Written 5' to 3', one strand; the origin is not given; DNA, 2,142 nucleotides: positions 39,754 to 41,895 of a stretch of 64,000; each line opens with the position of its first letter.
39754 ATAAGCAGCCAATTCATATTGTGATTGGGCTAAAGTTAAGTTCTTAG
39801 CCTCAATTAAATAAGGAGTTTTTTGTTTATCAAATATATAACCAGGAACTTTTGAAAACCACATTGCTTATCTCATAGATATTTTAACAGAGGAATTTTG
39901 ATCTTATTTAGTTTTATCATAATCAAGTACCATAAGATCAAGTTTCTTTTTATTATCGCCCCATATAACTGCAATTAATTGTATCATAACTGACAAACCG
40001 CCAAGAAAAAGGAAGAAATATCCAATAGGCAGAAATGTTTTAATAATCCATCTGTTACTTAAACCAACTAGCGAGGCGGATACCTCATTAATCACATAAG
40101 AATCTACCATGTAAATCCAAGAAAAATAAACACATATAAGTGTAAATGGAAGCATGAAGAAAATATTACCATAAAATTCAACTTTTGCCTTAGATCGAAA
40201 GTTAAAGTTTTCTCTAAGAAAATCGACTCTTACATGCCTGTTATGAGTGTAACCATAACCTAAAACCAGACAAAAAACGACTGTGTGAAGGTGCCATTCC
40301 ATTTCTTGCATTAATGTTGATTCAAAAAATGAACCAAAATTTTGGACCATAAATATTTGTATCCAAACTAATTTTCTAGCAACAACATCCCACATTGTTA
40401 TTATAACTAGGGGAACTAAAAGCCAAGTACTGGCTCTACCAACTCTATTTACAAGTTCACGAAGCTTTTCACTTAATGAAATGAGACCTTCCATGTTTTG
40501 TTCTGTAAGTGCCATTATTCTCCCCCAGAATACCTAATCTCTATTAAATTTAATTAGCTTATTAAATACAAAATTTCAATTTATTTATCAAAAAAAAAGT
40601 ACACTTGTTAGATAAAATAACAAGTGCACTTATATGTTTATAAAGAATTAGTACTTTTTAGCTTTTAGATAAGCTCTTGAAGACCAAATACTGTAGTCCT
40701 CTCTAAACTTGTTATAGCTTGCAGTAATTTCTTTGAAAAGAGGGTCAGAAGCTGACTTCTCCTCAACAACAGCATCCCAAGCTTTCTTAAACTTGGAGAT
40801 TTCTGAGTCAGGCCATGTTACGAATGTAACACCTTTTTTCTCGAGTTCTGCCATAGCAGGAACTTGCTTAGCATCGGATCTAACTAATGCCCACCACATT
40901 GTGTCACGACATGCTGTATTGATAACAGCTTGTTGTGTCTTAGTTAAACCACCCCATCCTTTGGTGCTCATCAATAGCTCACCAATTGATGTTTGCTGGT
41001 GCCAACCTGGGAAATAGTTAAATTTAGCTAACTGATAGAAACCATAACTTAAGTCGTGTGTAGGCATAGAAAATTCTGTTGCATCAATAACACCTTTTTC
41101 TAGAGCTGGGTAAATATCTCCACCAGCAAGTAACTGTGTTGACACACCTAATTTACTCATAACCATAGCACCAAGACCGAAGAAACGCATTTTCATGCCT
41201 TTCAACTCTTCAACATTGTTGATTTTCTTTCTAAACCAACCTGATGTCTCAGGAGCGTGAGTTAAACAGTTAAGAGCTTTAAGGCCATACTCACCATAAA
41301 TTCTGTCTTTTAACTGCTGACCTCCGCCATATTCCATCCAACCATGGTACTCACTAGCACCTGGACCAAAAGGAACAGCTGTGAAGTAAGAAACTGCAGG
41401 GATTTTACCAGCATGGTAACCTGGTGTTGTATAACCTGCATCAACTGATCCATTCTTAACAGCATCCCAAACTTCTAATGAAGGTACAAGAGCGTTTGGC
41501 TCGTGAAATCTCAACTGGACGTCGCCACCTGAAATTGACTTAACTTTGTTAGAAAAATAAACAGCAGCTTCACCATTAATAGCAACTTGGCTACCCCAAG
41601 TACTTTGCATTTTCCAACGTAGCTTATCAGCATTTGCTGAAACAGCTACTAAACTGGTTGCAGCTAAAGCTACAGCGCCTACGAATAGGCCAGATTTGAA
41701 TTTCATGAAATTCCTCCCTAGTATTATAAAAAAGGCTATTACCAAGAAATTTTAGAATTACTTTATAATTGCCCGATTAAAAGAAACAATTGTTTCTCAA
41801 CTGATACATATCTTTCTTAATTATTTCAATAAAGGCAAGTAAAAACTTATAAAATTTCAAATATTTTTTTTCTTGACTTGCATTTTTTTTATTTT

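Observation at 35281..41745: TRAP transporter linked to L-carnitine-dehydrogenase-like, BKACE and SDR genes: candidate uptake and cleavage module for a beta-hydroxy acid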

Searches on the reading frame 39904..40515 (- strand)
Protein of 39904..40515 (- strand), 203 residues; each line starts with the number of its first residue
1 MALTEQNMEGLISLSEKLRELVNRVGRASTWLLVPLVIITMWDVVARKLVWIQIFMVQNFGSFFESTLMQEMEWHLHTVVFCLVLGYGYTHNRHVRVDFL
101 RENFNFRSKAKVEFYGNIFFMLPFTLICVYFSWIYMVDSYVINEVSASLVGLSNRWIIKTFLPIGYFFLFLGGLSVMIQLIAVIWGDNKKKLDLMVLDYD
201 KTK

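Call 3: search_protein_families(library=pfam, proteins=[window:39904-40515:-])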
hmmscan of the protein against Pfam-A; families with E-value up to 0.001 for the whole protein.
window:39904-40515:- (203 aa): 1 family
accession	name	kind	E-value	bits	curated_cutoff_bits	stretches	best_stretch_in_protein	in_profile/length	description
PF04290.18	DctQ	-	3.5e-10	40.3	28.3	1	37-181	2-130/132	Tripartite ATP-independent periplasmic transporters, DctQ component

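Call 4: search_protein_families(library=ncbifam, proteins=[window:39904-40515:-])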
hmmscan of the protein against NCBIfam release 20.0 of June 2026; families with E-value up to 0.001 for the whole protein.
window:39904-40515:- (203 aa): 0 families

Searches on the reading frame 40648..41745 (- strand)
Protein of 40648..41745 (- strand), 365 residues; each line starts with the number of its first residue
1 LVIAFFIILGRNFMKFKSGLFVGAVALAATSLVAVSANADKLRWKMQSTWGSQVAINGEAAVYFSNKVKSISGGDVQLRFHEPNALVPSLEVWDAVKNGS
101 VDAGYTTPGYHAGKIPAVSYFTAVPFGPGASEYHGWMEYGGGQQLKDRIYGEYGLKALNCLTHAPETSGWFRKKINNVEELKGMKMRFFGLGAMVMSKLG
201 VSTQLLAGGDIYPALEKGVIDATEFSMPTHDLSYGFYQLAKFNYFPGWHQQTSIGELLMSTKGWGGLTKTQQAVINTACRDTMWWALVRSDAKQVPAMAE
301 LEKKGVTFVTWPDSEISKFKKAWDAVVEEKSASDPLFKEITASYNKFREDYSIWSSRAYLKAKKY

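Call 3: search_protein_families(library=pfam, proteins=[window:40648-41745:-])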
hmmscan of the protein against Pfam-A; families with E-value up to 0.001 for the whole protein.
window:40648-41745:- (365 aa): 1 family
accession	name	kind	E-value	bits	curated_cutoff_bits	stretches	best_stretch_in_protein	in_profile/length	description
PF03480.18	DctP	-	4.1e-40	138.3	23.4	1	55-329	9-281/286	Bacterial extracellular solute-binding protein, family 7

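Call 4: search_protein_families(library=ncbifam, proteins=[window:40648-41745:-])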
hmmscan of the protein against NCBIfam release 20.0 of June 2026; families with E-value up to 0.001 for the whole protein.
window:40648-41745:- (365 aa): 2 families
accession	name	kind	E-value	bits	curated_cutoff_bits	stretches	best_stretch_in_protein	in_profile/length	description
NF037995.1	TRAP_S1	subfamily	3.6e-15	56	50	1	63-316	18-268/271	TRAP transporter substrate-binding protein DctP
TIGR00787.1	dctP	subfamily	6.4e-14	52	175.05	1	57-289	11-241/257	DctP family TRAP transporter solute-binding subunit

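Call 22: search_solved_structures(query=window:40648-41745:-, show_alignments=3, max_evalue=0.01)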
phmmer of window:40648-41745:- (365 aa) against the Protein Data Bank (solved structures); distinct sequences matched with E-value up to 0.01: 75 (the best 60 are shown).
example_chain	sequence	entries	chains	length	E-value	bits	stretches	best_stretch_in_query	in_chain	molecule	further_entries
7ug8_A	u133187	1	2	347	1.2e-59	205.6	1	40-356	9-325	Ketoacid-binding protein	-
4pet_A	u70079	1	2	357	6.1e-57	196.6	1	29-360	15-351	Extracellular solute-binding protein, family 7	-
4yzz_A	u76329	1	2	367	1.1e-55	192.4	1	23-355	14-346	TRAP TRANSPORTER SOLUTE BINDING PROTEIN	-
4yic_A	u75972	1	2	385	1.3e-55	192.2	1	23-355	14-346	TRAP TRANSPORTER SOLUTE BINDING PROTEIN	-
2hzk_A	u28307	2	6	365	1.4e-54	188.8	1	20-357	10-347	TRAP-T family sorbitol/mannitol transporter, periplasmic binding protein, SmoM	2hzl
5cm6_A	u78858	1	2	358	5.1e-50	173.8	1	36-357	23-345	TRAP dicarboxylate transporter-DctP subunit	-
2zzv_A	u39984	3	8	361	3.4e-34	121.8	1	16-325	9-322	ABC transporter, solute-binding protein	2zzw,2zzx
4pe3_A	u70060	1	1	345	9.7e-28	100.5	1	17-328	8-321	TRAP dicarboxylate transporter-DctP subunit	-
7e9y_A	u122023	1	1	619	2.4e-25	92.6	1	37-222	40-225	Lactate-binding periplasmic protein TTHA0766,Lactate-binding periplasmic protein TTHA0766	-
8zmz_A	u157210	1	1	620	5.6e-22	81.6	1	37-227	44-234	Lactate-binding periplasmic protein TTHA0766,Red fluorescent protein drFP583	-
4xfe_A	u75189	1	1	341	4.4e-16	62.2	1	64-312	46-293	TRAP dicarboxylate transporter subunit DctP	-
4uab_A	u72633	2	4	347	1.3e-11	47.5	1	22-346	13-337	Twin-arginine translocation pathway signal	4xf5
4n15_A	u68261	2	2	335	1.6e-10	43.9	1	32-338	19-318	TRAP dicarboxylate transporter, DctP subunit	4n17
4ln5_A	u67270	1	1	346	1.7e-10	43.8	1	32-339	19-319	TRAP dicarboxylate transporter, DctP subunit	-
4pf8_A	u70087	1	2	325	1.8e-10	43.7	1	64-336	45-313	TRAP-T family transporter, DctP (Periplasmic binding) subunit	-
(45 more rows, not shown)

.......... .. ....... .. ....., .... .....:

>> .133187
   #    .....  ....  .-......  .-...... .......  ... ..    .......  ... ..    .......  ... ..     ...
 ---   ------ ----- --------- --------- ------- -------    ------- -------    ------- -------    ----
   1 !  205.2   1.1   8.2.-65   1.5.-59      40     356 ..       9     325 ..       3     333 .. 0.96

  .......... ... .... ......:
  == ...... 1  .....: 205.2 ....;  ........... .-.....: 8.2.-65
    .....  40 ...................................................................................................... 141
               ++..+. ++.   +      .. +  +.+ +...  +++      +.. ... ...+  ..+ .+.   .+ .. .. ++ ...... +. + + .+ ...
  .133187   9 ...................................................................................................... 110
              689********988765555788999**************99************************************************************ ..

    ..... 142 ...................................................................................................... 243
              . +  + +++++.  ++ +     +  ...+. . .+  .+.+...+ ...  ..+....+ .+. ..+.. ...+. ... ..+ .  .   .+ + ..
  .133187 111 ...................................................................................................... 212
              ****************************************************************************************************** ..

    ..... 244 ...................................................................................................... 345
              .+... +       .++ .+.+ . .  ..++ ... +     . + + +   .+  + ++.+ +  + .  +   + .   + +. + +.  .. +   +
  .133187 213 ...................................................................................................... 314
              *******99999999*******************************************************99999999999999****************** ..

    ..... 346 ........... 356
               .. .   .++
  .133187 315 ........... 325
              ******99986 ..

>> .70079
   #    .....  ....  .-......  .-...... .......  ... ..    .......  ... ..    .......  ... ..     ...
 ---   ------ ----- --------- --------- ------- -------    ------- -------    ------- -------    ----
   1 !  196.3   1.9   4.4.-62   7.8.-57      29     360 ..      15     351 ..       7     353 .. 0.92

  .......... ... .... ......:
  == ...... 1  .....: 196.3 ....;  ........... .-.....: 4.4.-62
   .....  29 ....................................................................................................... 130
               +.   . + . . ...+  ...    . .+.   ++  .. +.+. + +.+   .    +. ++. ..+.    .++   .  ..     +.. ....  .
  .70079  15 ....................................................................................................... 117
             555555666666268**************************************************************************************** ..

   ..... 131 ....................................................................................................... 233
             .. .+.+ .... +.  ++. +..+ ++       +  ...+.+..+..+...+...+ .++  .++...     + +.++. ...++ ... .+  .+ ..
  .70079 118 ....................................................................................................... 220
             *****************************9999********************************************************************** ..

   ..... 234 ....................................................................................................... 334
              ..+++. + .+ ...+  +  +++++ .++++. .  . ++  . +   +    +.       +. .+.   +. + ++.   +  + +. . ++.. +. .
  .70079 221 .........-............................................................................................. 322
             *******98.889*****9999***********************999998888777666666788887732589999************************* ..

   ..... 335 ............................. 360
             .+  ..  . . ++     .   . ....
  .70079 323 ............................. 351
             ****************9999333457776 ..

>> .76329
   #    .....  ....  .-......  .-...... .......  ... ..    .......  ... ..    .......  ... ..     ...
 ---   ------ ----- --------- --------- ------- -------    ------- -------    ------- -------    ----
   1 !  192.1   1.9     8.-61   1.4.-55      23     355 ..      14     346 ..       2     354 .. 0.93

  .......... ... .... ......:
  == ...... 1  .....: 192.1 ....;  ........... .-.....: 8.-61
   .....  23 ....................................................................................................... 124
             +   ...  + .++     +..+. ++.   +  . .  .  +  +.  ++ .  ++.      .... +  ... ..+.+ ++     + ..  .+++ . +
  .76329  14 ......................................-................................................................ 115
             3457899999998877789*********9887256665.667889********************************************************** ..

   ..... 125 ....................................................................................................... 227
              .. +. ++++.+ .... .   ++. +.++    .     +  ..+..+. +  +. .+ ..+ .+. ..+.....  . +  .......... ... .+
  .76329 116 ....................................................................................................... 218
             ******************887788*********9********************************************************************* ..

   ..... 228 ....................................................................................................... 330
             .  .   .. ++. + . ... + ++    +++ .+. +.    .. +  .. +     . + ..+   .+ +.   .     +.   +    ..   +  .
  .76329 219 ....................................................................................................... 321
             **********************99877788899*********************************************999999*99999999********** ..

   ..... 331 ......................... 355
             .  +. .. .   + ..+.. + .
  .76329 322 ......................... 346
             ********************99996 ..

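Call 62: search_solved_structures(query=window:40648-41706:-, show_alignments=5, max_evalue=1e-40)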
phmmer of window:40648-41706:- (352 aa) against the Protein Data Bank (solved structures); distinct sequences matched with E-value up to 1e-40: 6.
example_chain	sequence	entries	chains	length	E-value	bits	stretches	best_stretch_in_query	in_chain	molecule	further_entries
7ug8_A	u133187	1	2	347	1.1e-59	205.7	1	27-343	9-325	Ketoacid-binding protein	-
4pet_A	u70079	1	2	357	5.6e-57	196.7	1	16-347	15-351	Extracellular solute-binding protein, family 7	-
4yzz_A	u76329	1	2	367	2.5e-55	191.3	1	11-342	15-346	TRAP TRANSPORTER SOLUTE BINDING PROTEIN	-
4yic_A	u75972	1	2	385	3e-55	191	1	11-342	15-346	TRAP TRANSPORTER SOLUTE BINDING PROTEIN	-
2hzk_A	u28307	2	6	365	2.1e-54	188.2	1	7-344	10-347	TRAP-T family sorbitol/mannitol transporter, periplasmic binding protein, SmoM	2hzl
5cm6_A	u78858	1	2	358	5.2e-50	173.8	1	23-344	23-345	TRAP dicarboxylate transporter-DctP subunit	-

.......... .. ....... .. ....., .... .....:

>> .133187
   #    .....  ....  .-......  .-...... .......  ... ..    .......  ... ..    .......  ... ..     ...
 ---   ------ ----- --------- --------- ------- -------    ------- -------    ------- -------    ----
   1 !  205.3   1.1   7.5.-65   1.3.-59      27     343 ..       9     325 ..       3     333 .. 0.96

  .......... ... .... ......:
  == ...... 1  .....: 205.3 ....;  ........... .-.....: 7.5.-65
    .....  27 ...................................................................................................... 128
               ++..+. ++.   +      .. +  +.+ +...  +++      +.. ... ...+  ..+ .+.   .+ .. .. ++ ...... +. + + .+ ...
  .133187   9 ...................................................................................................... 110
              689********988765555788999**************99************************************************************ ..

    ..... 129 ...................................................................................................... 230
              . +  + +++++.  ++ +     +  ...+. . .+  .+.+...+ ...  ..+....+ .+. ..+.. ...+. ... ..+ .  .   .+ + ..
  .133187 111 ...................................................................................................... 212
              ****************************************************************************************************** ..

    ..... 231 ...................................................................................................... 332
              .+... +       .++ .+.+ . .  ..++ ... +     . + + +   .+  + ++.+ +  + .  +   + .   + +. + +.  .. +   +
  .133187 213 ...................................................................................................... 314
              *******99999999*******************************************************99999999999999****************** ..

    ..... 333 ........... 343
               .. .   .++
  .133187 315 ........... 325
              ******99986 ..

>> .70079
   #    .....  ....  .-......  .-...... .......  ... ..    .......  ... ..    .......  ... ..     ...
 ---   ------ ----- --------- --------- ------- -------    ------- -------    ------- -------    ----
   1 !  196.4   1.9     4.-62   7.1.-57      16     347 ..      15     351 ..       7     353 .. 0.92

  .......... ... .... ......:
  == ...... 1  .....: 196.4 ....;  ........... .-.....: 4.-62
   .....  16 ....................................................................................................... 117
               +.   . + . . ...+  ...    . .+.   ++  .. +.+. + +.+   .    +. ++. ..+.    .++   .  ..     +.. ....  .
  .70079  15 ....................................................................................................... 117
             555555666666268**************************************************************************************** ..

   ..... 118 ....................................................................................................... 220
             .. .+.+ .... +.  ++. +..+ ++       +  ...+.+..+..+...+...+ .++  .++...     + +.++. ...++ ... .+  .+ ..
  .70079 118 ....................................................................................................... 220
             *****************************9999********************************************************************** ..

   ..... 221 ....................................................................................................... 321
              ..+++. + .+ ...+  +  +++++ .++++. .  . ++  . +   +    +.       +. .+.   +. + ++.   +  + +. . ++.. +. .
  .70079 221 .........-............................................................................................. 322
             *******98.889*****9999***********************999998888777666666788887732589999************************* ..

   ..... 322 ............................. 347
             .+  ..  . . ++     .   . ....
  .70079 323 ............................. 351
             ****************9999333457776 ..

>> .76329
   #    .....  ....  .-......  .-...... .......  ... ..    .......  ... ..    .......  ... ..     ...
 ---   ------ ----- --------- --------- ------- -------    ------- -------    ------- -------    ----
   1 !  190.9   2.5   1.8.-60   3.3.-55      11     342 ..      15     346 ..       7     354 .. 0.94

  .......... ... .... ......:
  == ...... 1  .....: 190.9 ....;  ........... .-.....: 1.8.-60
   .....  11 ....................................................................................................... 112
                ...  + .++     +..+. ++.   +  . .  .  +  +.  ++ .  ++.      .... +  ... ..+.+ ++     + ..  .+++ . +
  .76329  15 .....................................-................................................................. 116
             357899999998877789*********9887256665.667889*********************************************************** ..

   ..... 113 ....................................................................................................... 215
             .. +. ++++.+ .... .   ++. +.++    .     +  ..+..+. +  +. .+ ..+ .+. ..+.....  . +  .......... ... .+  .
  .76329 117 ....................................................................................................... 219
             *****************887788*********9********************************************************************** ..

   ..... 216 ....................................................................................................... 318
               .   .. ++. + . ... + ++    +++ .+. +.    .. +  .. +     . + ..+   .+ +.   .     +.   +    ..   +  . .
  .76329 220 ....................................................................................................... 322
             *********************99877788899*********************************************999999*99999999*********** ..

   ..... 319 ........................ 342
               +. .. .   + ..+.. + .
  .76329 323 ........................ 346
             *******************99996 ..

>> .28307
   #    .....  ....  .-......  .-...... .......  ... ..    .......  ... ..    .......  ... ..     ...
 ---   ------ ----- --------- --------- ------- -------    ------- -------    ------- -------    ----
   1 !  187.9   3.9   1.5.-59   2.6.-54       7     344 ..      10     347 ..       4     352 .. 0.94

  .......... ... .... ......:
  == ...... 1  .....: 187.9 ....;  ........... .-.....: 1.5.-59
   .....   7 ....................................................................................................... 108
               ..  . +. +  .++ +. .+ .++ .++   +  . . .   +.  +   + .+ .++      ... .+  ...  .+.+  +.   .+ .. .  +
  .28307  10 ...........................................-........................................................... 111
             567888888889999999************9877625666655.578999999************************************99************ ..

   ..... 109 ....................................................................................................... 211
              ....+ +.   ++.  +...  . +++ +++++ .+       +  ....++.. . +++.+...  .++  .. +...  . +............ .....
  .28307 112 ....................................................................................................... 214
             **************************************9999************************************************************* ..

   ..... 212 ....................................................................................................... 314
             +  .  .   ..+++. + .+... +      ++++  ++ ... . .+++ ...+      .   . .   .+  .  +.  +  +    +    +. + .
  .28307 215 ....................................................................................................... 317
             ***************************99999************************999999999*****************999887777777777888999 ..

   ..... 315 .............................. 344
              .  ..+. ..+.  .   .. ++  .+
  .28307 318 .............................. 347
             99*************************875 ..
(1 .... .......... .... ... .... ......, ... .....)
